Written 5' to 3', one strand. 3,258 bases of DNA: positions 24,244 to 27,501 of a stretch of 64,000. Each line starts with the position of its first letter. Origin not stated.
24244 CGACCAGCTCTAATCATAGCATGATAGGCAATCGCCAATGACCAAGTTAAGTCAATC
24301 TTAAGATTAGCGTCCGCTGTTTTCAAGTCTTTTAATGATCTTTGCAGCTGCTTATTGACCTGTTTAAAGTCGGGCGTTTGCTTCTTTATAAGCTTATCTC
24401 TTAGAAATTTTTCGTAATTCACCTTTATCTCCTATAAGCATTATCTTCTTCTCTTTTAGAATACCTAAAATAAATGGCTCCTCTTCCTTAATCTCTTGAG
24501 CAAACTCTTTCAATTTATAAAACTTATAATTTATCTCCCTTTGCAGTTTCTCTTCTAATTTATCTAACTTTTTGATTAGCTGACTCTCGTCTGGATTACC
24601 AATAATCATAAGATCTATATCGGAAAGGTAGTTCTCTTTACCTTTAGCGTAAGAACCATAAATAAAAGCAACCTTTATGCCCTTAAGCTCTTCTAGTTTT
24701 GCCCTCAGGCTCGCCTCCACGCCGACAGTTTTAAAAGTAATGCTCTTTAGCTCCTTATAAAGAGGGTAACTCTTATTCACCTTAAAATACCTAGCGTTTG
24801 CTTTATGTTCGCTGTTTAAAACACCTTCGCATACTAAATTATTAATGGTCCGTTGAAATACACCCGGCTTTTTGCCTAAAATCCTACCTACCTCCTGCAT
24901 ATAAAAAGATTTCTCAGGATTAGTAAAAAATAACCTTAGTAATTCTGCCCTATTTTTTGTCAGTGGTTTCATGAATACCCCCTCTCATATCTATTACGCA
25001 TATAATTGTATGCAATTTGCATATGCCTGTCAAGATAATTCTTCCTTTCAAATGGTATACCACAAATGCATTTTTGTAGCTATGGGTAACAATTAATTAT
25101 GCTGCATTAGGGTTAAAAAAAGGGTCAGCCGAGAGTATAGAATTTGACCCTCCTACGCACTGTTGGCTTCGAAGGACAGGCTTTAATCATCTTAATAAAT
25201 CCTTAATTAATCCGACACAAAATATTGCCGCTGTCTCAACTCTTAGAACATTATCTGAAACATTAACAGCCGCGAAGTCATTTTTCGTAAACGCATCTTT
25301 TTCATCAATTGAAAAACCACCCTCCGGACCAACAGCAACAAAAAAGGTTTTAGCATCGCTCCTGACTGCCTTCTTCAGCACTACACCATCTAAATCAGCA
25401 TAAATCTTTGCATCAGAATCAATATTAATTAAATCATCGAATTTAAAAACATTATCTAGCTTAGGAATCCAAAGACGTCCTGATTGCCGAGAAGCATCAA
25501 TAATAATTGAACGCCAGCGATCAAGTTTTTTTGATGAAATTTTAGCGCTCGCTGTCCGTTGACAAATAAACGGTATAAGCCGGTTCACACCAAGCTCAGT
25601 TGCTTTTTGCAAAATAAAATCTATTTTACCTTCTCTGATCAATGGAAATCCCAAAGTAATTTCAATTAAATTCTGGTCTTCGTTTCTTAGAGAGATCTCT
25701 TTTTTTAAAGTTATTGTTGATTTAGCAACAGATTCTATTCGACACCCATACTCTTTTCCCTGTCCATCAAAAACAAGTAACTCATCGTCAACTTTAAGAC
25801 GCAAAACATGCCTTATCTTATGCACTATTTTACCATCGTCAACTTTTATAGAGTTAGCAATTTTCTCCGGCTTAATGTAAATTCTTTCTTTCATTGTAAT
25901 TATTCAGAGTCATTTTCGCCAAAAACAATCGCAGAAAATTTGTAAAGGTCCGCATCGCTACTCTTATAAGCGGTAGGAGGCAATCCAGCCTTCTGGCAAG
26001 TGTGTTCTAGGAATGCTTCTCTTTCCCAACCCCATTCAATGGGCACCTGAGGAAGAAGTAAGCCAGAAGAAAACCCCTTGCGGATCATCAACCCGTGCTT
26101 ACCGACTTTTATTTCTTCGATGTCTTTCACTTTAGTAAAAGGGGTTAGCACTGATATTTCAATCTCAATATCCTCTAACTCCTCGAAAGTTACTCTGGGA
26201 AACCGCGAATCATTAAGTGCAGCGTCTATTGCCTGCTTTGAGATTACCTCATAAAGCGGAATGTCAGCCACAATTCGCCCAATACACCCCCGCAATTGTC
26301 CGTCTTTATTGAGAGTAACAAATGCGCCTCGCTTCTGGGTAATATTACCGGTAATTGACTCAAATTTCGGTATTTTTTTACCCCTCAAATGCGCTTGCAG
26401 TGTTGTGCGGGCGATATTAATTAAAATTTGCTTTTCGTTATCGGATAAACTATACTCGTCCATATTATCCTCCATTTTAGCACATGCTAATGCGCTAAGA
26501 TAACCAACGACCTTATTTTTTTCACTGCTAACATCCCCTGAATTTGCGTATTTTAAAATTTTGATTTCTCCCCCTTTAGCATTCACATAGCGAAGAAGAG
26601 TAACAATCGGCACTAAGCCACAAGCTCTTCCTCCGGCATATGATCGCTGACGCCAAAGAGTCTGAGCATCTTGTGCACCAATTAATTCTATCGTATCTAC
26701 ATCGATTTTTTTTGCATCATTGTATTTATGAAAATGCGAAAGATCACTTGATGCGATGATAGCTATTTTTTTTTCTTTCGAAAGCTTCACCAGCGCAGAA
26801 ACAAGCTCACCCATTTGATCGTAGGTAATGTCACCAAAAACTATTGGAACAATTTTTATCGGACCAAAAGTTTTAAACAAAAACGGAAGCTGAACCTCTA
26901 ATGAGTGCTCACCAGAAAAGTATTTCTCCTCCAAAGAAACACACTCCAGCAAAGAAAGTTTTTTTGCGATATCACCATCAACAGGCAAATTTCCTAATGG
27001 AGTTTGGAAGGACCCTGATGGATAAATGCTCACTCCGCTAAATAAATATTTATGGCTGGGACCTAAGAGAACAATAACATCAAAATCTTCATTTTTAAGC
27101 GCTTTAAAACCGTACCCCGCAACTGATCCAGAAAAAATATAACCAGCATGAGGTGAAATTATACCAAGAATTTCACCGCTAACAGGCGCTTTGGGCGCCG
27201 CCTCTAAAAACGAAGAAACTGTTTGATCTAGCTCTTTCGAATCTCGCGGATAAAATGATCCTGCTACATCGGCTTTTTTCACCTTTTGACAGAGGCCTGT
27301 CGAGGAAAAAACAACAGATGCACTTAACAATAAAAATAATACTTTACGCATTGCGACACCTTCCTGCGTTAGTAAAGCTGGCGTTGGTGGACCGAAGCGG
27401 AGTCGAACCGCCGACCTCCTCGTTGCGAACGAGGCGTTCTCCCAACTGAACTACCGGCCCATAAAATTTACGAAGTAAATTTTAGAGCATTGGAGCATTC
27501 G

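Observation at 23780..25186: HEPN/MNT toxin-antitoxin cassette bracketed by direct repeats that are duplicated fragments of the mtaB 5' end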

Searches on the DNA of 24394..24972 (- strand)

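Call 70: search_rna_families(sources=[L169, L177, L178, L179, L180, L166], threshold=gathering)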
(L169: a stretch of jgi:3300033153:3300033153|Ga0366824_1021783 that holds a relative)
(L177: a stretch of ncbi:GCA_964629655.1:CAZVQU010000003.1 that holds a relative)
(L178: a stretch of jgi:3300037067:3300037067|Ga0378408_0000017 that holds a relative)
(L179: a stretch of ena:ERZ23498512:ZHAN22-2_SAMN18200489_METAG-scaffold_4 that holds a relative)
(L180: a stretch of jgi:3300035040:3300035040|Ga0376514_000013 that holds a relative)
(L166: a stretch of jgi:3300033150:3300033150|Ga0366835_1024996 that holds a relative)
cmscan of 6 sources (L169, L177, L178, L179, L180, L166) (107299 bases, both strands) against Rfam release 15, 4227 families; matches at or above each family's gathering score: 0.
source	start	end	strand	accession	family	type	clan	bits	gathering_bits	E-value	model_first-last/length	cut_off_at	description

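Call 71: search_rna_families(source=L177, start=6050, end=6860, threshold=evalue, max_evalue=5)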
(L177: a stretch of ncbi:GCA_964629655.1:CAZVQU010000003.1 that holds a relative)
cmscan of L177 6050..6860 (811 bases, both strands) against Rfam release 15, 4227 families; matches with E-value up to 5: 4.
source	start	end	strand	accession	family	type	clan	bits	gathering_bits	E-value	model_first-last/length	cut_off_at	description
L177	6217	6290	-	RF02495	ohsC_RNA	Gene; antitoxin;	-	22.4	50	0.8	1-77/77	no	Oppression of Hydrophobic ORF by sRNA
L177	6370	6448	+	RF03111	Zeta-pan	Gene; sRNA;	-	16.2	56.7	4.1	1-50/50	no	Zeta-pan RNA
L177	6378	6446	+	RF02699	Avashort_thermometer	Cis-reg; thermoregulator;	-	15.6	88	4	1-59/59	no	Avashort 5' UTR thermometer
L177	6269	6409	+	RF01673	PhrS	Gene; sRNA;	-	14.7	37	0.32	1-212/212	no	PhrS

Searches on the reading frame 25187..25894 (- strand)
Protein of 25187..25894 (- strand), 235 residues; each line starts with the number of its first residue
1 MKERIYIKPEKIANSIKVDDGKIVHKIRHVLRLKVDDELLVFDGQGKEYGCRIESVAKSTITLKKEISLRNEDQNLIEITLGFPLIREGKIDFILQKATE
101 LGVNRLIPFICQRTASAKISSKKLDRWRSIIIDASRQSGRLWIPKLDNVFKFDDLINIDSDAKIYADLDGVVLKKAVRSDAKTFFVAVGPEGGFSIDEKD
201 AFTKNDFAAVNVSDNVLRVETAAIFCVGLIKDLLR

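Call 7: search_protein_families(library=pfam, proteins=[window:25187-25894:-], max_evalue=0.01)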
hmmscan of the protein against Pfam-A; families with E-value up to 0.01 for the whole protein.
window:25187-25894:- (235 aa): 2 families
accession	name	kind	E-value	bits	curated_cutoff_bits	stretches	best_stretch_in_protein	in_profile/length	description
PF04452.19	Methyltrans_RNA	-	1.7e-41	142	23.9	1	77-230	5-164/165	RNA methyltransferase domain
PF20260.4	PUA_4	-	5.1e-11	42.9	23.9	1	22-65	4-47/48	RNA methyltransferase PUA domain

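Call 11: find_encoding_contigs(protein=window:25187-25894:-, flank=10000, max_places=10)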
Protein window:25187-25894:- (235 aa): no gene with exactly this product is on record in the collection.

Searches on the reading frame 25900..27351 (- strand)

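Call 7: search_protein_families(library=pfam, proteins=[window:25900-27351:-], max_evalue=0.01)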
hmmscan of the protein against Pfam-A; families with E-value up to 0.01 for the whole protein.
window:25900-27351:- (483 aa): 2 families
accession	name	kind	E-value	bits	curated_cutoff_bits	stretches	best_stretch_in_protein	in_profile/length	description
PF01875.22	Memo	-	4.7e-61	206.8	27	1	27-287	2-268/269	Memo-like protein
PF01871.22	AMMECR1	-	4.4e-55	186.2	25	1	312-477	2-168/168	AMMECR1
